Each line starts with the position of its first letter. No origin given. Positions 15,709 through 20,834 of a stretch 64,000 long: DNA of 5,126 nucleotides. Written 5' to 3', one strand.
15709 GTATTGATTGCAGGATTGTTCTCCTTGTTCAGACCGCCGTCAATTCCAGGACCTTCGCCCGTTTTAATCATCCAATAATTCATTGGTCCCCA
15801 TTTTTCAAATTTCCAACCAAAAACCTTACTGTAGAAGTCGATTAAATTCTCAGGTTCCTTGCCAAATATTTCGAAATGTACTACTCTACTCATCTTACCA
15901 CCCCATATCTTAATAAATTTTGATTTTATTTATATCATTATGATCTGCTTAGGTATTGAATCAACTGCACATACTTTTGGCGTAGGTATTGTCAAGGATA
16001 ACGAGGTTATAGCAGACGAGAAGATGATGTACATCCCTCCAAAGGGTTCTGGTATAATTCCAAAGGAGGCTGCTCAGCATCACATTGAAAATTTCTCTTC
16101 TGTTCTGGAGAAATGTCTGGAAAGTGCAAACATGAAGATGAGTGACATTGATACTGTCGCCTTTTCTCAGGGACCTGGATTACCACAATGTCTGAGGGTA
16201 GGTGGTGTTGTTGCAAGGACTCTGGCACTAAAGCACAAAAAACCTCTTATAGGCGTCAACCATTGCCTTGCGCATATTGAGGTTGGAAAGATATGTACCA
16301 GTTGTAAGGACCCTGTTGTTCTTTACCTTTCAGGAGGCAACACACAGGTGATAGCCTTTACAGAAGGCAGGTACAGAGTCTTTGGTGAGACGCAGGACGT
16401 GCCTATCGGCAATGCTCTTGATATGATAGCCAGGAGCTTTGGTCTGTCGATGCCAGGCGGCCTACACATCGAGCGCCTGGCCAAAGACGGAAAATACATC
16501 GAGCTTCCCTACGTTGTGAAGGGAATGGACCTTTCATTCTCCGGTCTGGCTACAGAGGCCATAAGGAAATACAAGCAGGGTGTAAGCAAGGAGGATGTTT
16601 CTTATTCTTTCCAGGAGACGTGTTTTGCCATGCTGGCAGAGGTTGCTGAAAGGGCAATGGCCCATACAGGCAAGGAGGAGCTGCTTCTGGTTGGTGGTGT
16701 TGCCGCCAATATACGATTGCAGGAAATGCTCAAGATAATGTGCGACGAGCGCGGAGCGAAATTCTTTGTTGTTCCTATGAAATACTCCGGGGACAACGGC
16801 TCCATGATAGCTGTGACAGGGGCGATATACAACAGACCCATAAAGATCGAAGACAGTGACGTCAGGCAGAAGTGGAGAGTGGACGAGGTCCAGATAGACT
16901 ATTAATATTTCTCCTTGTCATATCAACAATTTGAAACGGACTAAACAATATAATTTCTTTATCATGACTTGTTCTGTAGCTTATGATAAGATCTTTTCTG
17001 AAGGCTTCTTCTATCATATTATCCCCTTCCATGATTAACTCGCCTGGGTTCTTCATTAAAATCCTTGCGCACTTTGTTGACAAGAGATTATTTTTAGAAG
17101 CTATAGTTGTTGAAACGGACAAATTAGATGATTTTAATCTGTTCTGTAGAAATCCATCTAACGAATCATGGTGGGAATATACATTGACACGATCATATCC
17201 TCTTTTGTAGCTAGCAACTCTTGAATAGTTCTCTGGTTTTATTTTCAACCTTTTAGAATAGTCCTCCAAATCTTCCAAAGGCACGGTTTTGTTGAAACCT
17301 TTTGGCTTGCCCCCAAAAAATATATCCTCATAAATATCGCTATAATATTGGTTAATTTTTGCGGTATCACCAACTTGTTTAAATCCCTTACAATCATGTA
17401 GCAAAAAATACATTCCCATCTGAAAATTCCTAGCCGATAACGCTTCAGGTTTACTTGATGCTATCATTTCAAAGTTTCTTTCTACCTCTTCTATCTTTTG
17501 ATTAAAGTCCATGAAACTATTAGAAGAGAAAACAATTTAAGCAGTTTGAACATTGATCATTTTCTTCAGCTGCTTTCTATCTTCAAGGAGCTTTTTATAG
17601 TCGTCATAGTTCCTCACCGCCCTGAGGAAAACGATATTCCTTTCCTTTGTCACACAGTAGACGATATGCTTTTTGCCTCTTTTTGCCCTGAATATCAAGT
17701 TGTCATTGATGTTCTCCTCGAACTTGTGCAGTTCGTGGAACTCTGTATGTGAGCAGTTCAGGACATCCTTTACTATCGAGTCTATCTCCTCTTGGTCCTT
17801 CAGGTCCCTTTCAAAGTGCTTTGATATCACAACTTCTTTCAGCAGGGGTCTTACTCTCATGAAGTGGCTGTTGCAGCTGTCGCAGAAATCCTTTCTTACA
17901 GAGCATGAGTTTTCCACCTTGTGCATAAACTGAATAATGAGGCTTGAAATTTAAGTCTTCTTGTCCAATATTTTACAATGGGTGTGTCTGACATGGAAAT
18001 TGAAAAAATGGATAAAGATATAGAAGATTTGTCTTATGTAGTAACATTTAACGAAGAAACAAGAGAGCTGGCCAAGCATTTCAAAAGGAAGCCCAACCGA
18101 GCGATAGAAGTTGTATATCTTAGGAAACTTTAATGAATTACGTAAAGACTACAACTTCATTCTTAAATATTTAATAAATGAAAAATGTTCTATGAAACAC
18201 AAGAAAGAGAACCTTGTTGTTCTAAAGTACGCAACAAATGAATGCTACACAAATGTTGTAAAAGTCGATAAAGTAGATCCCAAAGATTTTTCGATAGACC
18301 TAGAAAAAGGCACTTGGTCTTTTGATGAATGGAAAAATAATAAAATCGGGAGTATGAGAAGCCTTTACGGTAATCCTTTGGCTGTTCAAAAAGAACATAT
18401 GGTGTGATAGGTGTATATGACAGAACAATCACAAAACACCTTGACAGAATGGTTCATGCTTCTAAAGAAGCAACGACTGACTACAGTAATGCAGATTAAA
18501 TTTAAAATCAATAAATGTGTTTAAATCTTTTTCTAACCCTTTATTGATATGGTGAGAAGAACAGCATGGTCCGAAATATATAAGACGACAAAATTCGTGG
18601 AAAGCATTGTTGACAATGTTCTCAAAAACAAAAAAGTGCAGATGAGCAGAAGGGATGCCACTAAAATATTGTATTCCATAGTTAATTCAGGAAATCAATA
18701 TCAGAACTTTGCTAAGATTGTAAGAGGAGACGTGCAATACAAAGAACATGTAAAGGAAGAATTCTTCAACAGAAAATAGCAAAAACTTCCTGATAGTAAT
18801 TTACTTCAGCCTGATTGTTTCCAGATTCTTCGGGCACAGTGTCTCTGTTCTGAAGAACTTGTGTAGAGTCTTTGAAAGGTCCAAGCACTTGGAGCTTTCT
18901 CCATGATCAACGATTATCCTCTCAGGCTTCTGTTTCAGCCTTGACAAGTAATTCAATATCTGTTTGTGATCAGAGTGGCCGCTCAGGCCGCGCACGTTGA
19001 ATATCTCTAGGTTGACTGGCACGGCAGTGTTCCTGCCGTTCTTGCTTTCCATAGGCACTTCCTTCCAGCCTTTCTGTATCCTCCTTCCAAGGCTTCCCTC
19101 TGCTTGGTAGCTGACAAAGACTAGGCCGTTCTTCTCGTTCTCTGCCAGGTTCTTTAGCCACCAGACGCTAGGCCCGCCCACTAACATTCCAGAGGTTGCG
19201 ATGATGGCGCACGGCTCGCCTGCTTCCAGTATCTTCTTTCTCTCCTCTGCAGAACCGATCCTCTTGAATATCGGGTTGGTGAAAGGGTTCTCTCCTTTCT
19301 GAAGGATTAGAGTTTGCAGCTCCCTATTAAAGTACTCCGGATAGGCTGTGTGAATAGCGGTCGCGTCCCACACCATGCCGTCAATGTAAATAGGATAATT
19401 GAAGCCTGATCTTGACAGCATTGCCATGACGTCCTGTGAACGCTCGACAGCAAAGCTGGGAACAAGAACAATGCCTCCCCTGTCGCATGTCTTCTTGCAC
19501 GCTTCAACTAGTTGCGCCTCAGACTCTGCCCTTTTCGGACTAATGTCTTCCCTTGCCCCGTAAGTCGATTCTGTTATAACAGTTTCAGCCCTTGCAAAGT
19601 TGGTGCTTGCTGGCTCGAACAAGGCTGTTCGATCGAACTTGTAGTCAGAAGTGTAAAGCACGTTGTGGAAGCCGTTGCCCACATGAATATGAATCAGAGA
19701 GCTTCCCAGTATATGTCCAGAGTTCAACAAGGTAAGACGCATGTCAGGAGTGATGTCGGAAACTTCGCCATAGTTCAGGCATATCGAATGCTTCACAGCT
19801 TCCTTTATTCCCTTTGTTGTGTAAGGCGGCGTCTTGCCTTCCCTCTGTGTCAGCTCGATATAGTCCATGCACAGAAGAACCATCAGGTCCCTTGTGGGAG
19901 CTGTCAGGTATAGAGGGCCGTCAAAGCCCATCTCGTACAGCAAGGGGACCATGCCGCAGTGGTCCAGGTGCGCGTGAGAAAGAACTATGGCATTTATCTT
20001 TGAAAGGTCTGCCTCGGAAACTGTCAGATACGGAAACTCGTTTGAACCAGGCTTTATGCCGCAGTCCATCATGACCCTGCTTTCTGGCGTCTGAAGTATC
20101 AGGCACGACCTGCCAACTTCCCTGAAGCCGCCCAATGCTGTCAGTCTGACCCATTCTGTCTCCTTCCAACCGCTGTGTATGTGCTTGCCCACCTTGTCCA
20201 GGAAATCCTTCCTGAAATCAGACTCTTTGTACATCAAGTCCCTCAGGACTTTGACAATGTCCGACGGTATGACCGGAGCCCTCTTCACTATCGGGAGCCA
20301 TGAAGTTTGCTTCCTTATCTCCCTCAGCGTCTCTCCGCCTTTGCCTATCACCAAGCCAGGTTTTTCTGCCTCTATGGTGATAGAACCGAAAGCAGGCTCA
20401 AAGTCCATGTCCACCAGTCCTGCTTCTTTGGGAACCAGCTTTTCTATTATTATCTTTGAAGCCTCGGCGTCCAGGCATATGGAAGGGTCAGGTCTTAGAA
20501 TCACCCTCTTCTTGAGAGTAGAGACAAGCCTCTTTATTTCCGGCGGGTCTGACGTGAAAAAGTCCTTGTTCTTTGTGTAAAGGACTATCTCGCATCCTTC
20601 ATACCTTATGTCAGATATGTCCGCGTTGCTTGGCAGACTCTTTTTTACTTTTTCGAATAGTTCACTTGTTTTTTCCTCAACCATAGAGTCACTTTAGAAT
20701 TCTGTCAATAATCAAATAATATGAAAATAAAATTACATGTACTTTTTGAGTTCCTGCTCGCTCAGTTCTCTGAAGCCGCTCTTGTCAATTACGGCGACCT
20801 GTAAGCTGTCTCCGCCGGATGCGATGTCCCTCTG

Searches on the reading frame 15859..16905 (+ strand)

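Call 61: search_protein_families(library=pfam, proteins=[window:15859-16905:+], max_evalue=0.00001)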
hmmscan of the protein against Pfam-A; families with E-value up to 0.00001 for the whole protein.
window:15859-16905:+ (348 aa): 2 families
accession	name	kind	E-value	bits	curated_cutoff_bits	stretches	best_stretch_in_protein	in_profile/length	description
PF00814.31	TsaD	-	1.1e-84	284.8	24.8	1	56-318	11-263/264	tRNA N6-adenosine threonylcarbamoyltransferase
PF22521.2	HypF_C_2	-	5.8e-10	39.8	27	1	203-314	122-236/241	Carbamoyltransferase, Kae1-like Domain, second subdomain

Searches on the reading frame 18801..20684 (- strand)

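Call 61: search_protein_families(library=pfam, proteins=[window:18801-20684:-], max_evalue=0.00001)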
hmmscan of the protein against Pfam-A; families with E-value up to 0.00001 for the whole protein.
window:18801-20684:- (627 aa): 7 families
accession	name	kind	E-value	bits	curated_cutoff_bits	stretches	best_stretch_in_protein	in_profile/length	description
PF10996.14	Beta-Casp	-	7.7e-27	94.6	27.7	1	427-536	17-120/120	Beta-Casp domain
PF17214.9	KH_TffA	-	2.3e-21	76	22.6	1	4-69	2-67/68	Transcription termination factor FttA, KH domain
PF07521.17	RMMBL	-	1.1e-12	48.1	21.6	1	555-617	2-62/63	Zn-dependent metallo-hydrolase RNA specificity domain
PF16661.11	Lactamase_B_6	-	3.6e-12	46.5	27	1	196-361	1-175/193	Metallo-beta-lactamase superfamily domain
PF00753.33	Lactamase_B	-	3.7e-09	37.2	22.7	1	191-249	5-63/196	Metallo-beta-lactamase superfamily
PF07650.23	KH_2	-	3.4e-06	27.2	22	0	101-126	28-53/78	KH domain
PF12706.13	Lactamase_B_2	-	4.5e-06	26.8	27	1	203-266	2-68/200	Beta-lactamase superfamily domain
